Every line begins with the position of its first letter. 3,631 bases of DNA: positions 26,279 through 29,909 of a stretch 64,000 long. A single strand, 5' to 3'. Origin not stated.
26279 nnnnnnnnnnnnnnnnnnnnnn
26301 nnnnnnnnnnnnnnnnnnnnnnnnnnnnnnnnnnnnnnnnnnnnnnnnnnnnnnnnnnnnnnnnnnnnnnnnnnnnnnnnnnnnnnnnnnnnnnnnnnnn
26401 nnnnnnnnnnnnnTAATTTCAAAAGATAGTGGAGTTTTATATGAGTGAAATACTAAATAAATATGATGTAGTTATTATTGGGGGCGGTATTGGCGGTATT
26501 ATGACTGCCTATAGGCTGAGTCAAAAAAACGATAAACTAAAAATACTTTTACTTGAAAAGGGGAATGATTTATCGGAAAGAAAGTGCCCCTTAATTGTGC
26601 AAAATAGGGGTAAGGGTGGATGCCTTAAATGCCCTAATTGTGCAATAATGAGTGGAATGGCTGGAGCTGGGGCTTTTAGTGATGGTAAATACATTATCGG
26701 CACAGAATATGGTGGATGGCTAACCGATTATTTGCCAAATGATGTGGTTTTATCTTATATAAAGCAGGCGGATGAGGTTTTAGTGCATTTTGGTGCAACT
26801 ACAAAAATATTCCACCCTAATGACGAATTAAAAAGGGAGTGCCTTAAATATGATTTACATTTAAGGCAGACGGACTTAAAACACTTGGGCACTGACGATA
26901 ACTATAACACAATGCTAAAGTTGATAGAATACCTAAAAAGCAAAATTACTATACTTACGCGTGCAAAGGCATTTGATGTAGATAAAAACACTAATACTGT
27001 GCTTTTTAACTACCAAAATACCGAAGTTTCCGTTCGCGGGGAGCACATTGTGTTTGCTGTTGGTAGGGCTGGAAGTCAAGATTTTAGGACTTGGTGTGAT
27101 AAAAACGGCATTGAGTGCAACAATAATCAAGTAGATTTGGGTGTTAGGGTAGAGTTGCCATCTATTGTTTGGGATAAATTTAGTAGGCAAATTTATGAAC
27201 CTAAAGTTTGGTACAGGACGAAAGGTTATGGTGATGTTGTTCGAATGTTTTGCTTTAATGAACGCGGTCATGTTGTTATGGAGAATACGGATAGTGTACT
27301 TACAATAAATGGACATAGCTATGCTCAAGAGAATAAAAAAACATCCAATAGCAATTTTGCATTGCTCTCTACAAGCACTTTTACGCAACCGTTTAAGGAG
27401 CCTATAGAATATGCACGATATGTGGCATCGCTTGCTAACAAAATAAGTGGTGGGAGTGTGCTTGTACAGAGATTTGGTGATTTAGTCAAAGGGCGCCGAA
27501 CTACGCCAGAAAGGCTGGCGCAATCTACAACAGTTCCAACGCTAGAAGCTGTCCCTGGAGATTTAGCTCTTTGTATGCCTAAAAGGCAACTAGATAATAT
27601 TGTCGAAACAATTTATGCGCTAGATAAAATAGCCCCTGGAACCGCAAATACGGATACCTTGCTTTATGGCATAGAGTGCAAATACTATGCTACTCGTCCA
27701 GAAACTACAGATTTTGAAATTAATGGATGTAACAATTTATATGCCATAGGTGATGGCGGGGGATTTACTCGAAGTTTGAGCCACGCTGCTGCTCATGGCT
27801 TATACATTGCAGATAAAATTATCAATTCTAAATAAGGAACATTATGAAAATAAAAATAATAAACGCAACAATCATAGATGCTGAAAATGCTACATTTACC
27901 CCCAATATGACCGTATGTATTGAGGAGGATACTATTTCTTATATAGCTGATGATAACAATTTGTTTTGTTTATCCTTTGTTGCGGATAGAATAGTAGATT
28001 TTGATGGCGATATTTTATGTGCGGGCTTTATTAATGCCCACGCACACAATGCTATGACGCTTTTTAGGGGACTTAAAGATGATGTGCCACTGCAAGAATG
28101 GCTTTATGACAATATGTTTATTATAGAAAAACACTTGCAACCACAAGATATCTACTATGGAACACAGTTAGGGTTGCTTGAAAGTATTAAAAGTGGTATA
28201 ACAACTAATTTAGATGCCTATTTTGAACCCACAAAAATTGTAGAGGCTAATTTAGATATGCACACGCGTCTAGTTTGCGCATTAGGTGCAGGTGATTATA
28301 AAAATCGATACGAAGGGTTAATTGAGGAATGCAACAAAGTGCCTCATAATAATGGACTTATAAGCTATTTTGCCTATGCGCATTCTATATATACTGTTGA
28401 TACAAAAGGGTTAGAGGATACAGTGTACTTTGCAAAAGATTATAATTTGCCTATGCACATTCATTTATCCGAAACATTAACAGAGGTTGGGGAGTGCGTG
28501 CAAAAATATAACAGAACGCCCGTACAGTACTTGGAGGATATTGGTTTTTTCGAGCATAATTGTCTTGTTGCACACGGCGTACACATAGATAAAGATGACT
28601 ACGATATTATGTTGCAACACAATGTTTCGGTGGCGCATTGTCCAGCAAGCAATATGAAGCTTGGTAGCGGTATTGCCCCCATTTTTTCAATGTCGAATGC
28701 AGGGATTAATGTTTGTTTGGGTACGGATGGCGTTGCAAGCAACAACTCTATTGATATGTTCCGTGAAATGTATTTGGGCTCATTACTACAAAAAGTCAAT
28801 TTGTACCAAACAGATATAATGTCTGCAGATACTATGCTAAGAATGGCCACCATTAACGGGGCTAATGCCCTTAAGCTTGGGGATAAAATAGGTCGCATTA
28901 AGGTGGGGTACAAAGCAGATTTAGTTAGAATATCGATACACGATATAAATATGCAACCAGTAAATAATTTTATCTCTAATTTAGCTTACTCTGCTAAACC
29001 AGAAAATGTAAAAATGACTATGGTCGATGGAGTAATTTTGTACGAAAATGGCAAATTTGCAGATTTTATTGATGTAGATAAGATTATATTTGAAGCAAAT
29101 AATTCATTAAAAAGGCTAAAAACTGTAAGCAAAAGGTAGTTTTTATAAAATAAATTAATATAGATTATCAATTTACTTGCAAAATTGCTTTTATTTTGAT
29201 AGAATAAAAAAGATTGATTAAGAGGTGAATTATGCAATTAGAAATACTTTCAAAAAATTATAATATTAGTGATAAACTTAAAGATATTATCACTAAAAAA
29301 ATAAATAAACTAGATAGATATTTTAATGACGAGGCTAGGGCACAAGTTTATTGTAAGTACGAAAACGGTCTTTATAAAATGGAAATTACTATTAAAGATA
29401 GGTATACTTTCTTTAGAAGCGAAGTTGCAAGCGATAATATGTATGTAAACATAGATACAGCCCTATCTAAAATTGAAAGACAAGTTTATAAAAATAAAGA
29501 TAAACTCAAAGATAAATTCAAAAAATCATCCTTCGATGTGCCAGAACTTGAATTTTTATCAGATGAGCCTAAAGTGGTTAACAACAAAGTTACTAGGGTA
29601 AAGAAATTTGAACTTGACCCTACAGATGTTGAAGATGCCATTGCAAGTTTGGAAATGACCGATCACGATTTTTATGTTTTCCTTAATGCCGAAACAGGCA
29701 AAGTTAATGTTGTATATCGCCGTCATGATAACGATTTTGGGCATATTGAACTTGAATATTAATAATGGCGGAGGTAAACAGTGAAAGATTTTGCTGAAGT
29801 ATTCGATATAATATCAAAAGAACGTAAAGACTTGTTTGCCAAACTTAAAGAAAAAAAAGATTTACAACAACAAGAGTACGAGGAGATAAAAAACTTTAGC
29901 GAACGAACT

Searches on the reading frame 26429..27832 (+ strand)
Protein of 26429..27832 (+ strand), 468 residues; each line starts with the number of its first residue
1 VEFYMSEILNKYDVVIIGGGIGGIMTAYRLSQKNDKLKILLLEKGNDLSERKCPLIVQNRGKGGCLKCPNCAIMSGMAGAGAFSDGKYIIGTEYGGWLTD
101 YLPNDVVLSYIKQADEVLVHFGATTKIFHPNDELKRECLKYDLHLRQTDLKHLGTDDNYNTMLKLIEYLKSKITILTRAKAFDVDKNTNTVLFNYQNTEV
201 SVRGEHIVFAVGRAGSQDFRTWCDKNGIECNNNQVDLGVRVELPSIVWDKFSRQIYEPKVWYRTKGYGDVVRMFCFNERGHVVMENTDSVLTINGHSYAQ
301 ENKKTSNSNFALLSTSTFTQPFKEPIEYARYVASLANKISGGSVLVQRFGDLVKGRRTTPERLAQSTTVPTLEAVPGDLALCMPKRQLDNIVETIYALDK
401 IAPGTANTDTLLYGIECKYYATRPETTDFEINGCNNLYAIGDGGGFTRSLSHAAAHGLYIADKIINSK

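Call 14: search_protein_families(library=pfam, proteins=[window:26429-27832:+], max_evalue=0.001)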
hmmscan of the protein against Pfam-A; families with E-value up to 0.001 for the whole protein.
window:26429-27832:+ (468 aa): 7 families
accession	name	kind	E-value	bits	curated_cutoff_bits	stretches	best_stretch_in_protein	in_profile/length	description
PF21688.3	FAD-depend_C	-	5.9e-10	40.1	27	1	268-418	43-196/197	FAD-dependent protein, C-terminal domain-like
PF07992.20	Pyr_redox_2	-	8.1e-10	39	26.1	1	12-55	1-42/291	Pyridine nucleotide-disulphide oxidoreductase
PF01266.30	DAO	-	6.3e-07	29.7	27.9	1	13-49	1-35/353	FAD dependent oxidoreductase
PF13450.12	NAD_binding_8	-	1.5e-06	28.8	21.9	1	16-49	1-32/68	NAD(P)-binding Rossmann-like domain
PF03486.20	HI0933_like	-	5.9e-05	23.1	50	0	13-50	2-37/244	HI0933-like protein Rossmann domain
PF00890.30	FAD_binding_2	-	0.00077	19.2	20.4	0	13-46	1-32/414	FAD binding domain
PF01946.23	Thi4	-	0.00083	19.1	26.2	0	10-44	16-49/235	Thi4 family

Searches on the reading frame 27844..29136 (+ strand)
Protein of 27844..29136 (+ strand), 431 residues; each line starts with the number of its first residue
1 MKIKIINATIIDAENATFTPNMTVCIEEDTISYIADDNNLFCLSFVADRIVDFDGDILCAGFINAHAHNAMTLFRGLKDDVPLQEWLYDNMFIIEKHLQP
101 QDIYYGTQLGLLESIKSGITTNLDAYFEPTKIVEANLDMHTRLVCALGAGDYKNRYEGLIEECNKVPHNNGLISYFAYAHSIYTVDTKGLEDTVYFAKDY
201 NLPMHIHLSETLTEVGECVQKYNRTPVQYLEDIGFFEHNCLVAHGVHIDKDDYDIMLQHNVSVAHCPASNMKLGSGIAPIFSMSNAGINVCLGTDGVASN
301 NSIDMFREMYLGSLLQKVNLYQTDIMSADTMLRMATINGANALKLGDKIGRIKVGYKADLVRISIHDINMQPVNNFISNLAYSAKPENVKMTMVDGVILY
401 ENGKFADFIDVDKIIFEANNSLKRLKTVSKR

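Call 14: search_protein_families(library=pfam, proteins=[window:27844-29136:+], max_evalue=0.001)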
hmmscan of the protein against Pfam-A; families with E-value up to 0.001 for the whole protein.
window:27844-29136:+ (431 aa): 2 families
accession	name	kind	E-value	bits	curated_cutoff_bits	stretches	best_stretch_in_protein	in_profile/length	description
PF01979.26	Amidohydro_1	-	6.6e-66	223.3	25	1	57-398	1-344/345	Amidohydrolase family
PF07969.17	Amidohydro_3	-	5.1e-21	76.1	29.7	1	182-400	256-472/472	Amidohydrolase family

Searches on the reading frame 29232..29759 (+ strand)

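Call 14: search_protein_families(library=pfam, proteins=[window:29232-29759:+], max_evalue=0.001)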
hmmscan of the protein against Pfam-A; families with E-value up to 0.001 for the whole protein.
window:29232-29759:+ (176 aa): 2 families
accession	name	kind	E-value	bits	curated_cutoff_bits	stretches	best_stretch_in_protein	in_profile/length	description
PF16321.10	Ribosom_S30AE_C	-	5.6e-23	80.8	25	1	118-170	4-56/57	Sigma 54 modulation/S30EA ribosomal protein C terminus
PF02482.25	Ribosomal_S30AE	-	4.5e-19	69.4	23.7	1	4-93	2-88/88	Sigma 54 modulation protein / S30EA ribosomal protein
